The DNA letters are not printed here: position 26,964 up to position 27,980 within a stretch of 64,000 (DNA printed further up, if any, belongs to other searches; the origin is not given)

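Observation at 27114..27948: Rubrerythrin carrying a textbook twin-arginine export signal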

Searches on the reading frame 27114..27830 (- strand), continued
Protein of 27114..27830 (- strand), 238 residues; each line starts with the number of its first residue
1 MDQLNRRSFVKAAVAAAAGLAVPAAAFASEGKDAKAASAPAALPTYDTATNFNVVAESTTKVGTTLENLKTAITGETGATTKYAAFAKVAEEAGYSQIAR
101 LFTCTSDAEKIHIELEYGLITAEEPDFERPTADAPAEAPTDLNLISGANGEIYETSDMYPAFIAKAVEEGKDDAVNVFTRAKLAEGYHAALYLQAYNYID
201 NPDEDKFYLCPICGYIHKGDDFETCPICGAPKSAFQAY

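Call 19: list_cluster_members(proteins=[P0001, P0002, P0003, P0006, P0007, P0008, P0010, P0015, P0032, P0042])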
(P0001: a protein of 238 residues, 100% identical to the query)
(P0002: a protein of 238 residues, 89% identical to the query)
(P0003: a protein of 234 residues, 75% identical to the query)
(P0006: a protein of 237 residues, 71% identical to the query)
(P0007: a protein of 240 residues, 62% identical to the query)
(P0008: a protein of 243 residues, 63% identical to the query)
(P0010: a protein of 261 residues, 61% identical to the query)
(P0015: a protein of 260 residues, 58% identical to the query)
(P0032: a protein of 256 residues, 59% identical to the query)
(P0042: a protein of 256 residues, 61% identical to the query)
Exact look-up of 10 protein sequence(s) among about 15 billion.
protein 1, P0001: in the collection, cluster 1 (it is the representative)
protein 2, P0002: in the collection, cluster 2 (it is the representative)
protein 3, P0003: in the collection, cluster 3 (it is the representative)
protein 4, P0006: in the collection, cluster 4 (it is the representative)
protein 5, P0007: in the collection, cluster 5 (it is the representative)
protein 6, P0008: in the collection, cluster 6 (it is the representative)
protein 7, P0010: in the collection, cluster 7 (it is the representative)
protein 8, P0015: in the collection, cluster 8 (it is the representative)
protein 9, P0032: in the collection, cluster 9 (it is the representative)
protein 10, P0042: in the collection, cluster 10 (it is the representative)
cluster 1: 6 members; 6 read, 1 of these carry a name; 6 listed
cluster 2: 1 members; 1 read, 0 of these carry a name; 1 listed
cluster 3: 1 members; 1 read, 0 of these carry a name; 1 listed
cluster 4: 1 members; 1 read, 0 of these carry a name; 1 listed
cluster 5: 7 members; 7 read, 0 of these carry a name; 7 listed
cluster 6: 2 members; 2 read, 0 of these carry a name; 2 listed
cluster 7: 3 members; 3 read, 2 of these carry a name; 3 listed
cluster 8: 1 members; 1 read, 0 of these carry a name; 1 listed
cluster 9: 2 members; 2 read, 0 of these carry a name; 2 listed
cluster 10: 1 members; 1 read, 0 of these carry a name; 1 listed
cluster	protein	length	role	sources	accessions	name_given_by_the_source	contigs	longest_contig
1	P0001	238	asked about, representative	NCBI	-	-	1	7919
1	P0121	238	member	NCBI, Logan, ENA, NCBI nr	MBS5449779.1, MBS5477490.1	MAG: rubrerythrin family protein [Coriobacteriia bacterium] | rubrerythrin family protein [Coriobacteriia bacterium]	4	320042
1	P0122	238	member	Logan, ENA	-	-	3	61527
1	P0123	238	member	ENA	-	-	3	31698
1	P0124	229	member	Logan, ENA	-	-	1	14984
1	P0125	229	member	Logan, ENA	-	-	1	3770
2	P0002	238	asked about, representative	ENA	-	-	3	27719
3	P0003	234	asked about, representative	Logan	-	-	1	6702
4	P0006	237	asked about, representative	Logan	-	-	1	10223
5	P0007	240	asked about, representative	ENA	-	-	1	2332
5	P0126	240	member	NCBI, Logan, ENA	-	-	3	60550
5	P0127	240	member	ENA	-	-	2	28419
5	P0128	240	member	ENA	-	-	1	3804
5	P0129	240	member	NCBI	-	-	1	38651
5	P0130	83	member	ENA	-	-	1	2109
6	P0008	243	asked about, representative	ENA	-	-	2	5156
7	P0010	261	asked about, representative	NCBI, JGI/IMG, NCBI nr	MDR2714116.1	MAG: rubrerythrin family protein [Coriobacteriales bacterium] | rubrerythrin | rubrerythrin family protein [Coriobacteriales bacterium]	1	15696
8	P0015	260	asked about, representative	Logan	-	-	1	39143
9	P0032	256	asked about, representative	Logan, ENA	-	-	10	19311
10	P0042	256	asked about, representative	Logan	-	-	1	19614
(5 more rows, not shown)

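Call 20: search_protein_representatives(protein=window:27114-27830:-)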
Query: 238 residues. Proteins with E-value up to 0.001 (for the whole library): 2712; up to 1e-10: 680; up to 1e-30: 48. The best 150 are listed.
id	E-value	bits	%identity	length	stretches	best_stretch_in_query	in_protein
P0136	2.7e-203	688.1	38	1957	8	65-237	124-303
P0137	3.1e-164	560.4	39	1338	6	61-238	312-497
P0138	4.6e-107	373.4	40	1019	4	36-236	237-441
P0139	3.4e-97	341.2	38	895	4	64-237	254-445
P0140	1.4e-89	316.3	40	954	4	65-238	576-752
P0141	2.4e-78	279.6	38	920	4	48-238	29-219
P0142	8.7e-77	274.5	61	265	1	13-238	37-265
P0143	3.9e-74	265.8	40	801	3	60-238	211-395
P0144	5.5e-74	265.3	63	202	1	42-237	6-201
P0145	1.0e-73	264.5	39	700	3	56-238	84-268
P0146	5.9e-70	252.1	53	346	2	29-238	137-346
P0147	6.1e-68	245.5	63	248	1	42-227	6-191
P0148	1.2e-67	244.6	57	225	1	4-238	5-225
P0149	1.1e-66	241.5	64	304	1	42-220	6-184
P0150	9.0e-61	222.1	63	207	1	79-238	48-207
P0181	5.8e-33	131.2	40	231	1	22-236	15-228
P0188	5.6e-29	118.1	42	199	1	57-234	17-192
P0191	2.0e-28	116.3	39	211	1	58-237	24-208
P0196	1.9e-27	113.1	38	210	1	59-236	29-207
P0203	3.2e-26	109.1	38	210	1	64-236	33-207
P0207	9.3e-26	107.6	37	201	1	63-238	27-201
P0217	7.2e-25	104.7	34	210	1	54-235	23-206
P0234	2.5e-23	99.7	37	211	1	58-238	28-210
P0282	6.4e-21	91.8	40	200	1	64-238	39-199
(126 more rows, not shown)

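Call 27: find_encoding_contigs(protein=P0006, flank=6000, max_places=2)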
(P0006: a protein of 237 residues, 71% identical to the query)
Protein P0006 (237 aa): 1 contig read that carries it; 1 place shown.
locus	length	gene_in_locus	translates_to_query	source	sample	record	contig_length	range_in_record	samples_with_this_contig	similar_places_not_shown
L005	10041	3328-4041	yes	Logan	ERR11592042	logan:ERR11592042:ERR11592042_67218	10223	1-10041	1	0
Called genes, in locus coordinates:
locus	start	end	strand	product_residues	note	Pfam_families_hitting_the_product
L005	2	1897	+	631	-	?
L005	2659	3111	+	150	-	PF04545:Sigma70_r4 (faint), PF13560:HTH_31, PF01381:HTH_3, PF12844:HTH_19 (weak), PF13443:HTH_26 (weak), PF12674:Zn_ribbon_2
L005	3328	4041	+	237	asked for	PF02915:Rubrerythrin, PF21349:RUBY_RBDX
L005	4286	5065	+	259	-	PF00142:Fer4_NifH, PF01656:CbiA, PF10609:ParA (weak), PF13614:AAA_31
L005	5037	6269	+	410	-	PF00148:Oxidored_nitro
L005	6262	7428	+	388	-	PF00148:Oxidored_nitro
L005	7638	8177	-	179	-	-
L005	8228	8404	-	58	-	-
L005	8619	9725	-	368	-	PF01497:Peripla_BP_2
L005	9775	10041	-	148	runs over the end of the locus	?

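Call 28: find_encoding_contigs(protein=P0003, flank=6000, max_places=2)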
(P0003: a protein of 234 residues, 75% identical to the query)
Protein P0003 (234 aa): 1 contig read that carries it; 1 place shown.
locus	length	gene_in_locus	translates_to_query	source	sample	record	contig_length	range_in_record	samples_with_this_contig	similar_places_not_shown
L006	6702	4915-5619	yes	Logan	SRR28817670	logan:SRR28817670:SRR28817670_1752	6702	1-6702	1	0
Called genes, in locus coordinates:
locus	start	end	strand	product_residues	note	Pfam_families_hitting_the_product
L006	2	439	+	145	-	?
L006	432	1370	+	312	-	PF13938:DUF4213 (faint), PF04016:DUF364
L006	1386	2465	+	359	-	PF01497:Peripla_BP_2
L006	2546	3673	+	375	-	PF01497:Peripla_BP_2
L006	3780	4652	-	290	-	PF04402:SIMPL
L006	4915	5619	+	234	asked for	PF02915:Rubrerythrin, PF21349:RUBY_RBDX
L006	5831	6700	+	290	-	?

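Call 29: find_encoding_contigs(protein=P0015, flank=6000, max_places=2)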
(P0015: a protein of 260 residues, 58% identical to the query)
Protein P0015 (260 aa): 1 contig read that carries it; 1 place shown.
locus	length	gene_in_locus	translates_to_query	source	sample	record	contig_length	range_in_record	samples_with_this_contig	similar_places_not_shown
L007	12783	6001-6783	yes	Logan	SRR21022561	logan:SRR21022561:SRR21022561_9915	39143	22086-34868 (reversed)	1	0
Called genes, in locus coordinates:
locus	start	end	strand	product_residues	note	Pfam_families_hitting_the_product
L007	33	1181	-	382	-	PF01924:HypD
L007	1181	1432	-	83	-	PF01455:HupF_HypC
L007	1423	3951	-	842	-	PF00708:Acylphosphatase, PF07503:zf-HYPF, PF01300:Sua5_yciO_yrdC, PF17788:HypF_C, PF22521:HypF_C_2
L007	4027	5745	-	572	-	PF00342:PGI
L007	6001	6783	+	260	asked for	PF02915:Rubrerythrin, PF21349:RUBY_RBDX (weak)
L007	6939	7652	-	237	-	PF00072:Response_reg, PF04397:LytTR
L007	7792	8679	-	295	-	PF13350:Y_phosphatase3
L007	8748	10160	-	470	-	PF01546:Peptidase_M20, PF04389:Peptidase_M28 (faint), PF07687:M20_dimer (faint)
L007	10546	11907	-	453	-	PF00079:Serpin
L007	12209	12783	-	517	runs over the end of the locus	PF00199:Catalase, PF06628:Catalase-rel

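Call 38: find_related_loci(query=A1, collection=genome_contigs, flank=3000)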
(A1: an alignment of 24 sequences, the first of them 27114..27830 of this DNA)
Query A1 (238 aa) in genome_contigs; peptide patterns used: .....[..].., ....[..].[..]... (x = any residue, [..] = any of these).
391 stretches matched a pattern; 339 encode a relative of the query (tblastn E <= 1e-3); the best 80 are kept; 80 distinct loci.
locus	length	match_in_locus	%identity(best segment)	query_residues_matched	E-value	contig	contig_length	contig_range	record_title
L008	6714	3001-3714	63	4-238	5e-94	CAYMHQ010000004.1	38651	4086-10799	MAG TPA_asm: uncultured Coriobacteriaceae bacterium isolate binchicken_co354_328 genome assembly, contig: NODE_838_lengt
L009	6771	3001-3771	60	1-238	2e-93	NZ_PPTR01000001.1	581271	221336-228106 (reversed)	Gordonibacter sp. 28C NODE_1, whole genome shotgun sequence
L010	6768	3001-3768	60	1-238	3e-93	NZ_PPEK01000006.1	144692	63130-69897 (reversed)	Enteroscipio rubneri strain ResAG-96 ResAG96T_contig_006, whole genome shotgun sequence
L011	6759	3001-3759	59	1-238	1e-90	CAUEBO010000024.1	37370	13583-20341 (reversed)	MAG TPA_asm: uncultured Eggerthellaceae bacterium isolate SRR18940301_bin.37_MetaWRAP_v1.3_MAG genome assembly, contig:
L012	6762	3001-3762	59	1-238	4e-90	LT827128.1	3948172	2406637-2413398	Gordonibacter sp. Marseille-P2775 genome assembly, chromosome: contig00001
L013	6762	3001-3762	60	1-238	3e-89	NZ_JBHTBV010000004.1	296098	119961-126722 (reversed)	Gordonibacter pamelaeae strain CCUG 55131 GCM70025281_10, whole genome shotgun sequence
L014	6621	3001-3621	66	32-238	1e-87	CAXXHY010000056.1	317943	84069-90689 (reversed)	MAG: Desulfovibrionaceae bacterium isolate 0e13dead-c97d-465e-96e4-3b16588dd403 genome assembly, contig: contig_56, whol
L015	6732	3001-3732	58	4-238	8e-88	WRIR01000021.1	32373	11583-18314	MAG: Eggerthellaceae bacterium isolate Nt197P3bin52 Ga0082212_10001703, whole genome shotgun sequence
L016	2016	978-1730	58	1-238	3e-91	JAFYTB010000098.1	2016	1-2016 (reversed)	MAG: Eggerthellaceae bacterium isolate RGIG7396 Water_buffalos_Cecum.Co__c1545159, whole genome shotgun sequence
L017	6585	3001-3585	67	44-238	1e-86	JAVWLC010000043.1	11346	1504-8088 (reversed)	MAG: Raoultibacter sp. isolate CGS1Y3-bin67 NODE_4349_length_11346_cov_4.646887, whole genome shotgun sequence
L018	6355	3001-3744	56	1-238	1e-86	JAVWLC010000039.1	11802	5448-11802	MAG: Raoultibacter sp. isolate CGS1Y3-bin67 NODE_4124_length_11802_cov_4.866008, whole genome shotgun sequence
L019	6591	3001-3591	67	42-238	2e-86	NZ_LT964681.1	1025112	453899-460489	Raoultibacter timonensis strain Marseille-P3277, whole genome shotgun sequence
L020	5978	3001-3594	65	41-238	2e-86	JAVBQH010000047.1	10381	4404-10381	MAG: Raoultibacter sp. isolate EPI_MAG_00161 c_000003345371, whole genome shotgun sequence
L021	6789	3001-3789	57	1-238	2e-86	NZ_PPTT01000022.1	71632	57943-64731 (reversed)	Eggerthella sinensis strain DSM 16107 NODE_22, whole genome shotgun sequence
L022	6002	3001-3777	58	1-238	7e-86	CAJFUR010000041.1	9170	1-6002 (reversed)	uncultured Eggerthellaceae bacterium isolate Coassembly_mag_450 genome assembly, contig: MAGpy_11413_min2k_bin_450_fak87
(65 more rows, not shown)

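Call 39: search_protein_families(library=ncbifam, alignment_id=A1, max_evalue=0.05)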
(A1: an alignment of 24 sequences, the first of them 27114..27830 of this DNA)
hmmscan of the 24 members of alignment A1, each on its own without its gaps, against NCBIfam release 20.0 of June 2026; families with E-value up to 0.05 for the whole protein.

A. member 1, window:27114-27830:- (238 aa): 6 families
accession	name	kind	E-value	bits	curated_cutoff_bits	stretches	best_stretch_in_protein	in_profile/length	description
NF045783.1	Nigrythrn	equivalog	1.7e-103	345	340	1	40-238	4-202/202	nigerythrin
NF045767.1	RuberyRbr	equivalog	1.8e-30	106.4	200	1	61-236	5-188/194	rubrerythrin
TIGR01409.1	TAT_signal_seq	domain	0.007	16.7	16.7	1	4-26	1-22/29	twin-arginine translocation signal domain-containing protein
NF033497.1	rubre_like_arch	subfamily_domain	0.007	16.1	32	1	210-231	3-25/34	rubrerythrin-like domain-containing protein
NF047833.1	TyroCdyMelC1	equivalog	0.018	15.2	120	1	1-41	1-41/127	apotyrosinase chaperone MelC1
NF045768.1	RubredRD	equivalog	0.023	14.7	90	0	224-236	38-50/54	rubredoxin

B. families by the number of members that match (of 24 scanned): 20 families
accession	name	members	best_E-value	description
NF045783.1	Nigrythrn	24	5.1e-113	nigerythrin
NF045767.1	RuberyRbr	24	1.2e-32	rubrerythrin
NF058679.1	EncB_fam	15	0.00088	encapsulin nanocompartment ferritin-likeEncB family encapsulin nanocompartment ferritin-like cargo protein cargo protein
TIGR01409.1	TAT_signal_seq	14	6.6e-05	twin-arginine translocation signal domain-containing protein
TIGR02811.1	formate_TAT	9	0.00079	formate dehydrogenase region TAT target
NF033497.1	rubre_like_arch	6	0.007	rubrerythrin-like domain-containing protein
NF047833.1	TyroCdyMelC1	5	0.0013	apotyrosinase chaperone MelC1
NF050142.1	PG1828_fam_lipo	2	0.0037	PG1828 family lipoprotein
NF045768.1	RubredRD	2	0.019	rubredoxin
NF040528.1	SP_0198_lipo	2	0.03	SP_0198 family lipoprotein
TIGR04056.1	OMP_RagA_SusC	1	1.3e-07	SusC/RagA family TonB-linked outer membrane protein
TIGR01412.1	tat_substr_1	1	0.00063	iron uptake transporter deferrochelatase/peroxidase subunit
NF052336.1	PdgHdaseHSB100310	1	0.0019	peptidoglycan hydrolase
NF045720.1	rubredox_RCKP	1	0.0036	RCKP-type rubredoxin-like domain-containing protein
NF051461.1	pyoverd_PtaA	1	0.0042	pyoverdine biosynthesis transaminase PtaA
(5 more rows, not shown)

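Call 46: list_cluster_members(proteins=[P0188, P0196, P0203, P0217, P0181, P0191, P0207, P0234, P0282, P0140])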
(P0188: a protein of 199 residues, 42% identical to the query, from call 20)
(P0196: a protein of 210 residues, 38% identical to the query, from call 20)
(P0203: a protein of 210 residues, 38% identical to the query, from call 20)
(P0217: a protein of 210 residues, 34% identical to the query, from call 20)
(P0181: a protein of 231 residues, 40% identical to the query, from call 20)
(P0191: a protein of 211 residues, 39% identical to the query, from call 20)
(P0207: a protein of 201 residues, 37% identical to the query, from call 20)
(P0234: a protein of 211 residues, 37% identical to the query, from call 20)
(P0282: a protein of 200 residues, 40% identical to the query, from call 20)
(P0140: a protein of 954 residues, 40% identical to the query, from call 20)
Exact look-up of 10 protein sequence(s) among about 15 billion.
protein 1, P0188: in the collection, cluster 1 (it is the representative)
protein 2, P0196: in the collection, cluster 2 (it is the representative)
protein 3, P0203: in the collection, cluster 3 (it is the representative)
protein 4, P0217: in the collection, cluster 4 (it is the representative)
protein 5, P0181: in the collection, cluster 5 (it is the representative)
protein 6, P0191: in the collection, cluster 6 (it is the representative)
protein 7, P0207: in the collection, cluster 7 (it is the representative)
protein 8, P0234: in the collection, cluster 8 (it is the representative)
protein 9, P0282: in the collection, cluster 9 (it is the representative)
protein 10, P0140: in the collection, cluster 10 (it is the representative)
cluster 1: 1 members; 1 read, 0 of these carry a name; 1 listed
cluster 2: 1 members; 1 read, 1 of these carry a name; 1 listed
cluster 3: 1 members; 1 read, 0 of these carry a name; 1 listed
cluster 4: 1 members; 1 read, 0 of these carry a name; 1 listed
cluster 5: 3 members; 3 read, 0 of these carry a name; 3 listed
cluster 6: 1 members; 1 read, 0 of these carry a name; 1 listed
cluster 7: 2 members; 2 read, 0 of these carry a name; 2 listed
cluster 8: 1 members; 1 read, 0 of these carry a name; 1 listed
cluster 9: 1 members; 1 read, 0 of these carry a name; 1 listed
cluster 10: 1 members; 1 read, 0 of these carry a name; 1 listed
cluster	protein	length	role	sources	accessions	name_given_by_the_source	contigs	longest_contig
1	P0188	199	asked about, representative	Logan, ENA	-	-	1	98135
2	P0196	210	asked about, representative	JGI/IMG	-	rubrerythrin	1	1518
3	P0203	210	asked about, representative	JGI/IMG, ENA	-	-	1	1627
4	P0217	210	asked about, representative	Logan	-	-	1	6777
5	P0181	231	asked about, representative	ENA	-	-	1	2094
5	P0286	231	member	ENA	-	-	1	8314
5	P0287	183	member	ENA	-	-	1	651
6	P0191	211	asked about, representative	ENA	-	-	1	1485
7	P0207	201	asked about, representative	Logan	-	-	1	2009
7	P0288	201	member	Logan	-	-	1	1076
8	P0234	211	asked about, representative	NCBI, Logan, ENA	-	-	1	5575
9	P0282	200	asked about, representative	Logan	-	-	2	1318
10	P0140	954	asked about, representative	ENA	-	-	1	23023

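Call 63: predict_structure(alignment_id=A1)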
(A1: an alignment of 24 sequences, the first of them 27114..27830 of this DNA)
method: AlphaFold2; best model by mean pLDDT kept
length: 238 residues; sequences in the alignment: 24
mean_pLDDT: 84.3   pTM: 0.76
mean pLDDT of the five models: 84.3, 83.3, 82.5, 82.1, 80.9
residues with pLDDT >= 90: 173; 70-90: 8; 50-70: 23; < 50: 34
segments of 3 or more residues with pLDDT < 50: 1-5, 13-40
pLDDT, mean of each block of 10 residues (from residue 1): 48 41 34 34 59 65 97 98 98 97 99 98 97 92 97 95 97 98 98 96 95 98 97 98
secondary structure, 60 per line:
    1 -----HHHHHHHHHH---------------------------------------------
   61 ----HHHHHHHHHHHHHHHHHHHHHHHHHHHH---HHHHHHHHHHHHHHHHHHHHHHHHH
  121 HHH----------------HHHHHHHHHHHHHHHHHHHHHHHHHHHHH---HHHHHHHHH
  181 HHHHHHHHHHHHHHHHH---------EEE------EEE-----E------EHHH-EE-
elements in order: H6-15 H65-92 H96-123 H140-168 H172-197 E207-209 E216-218
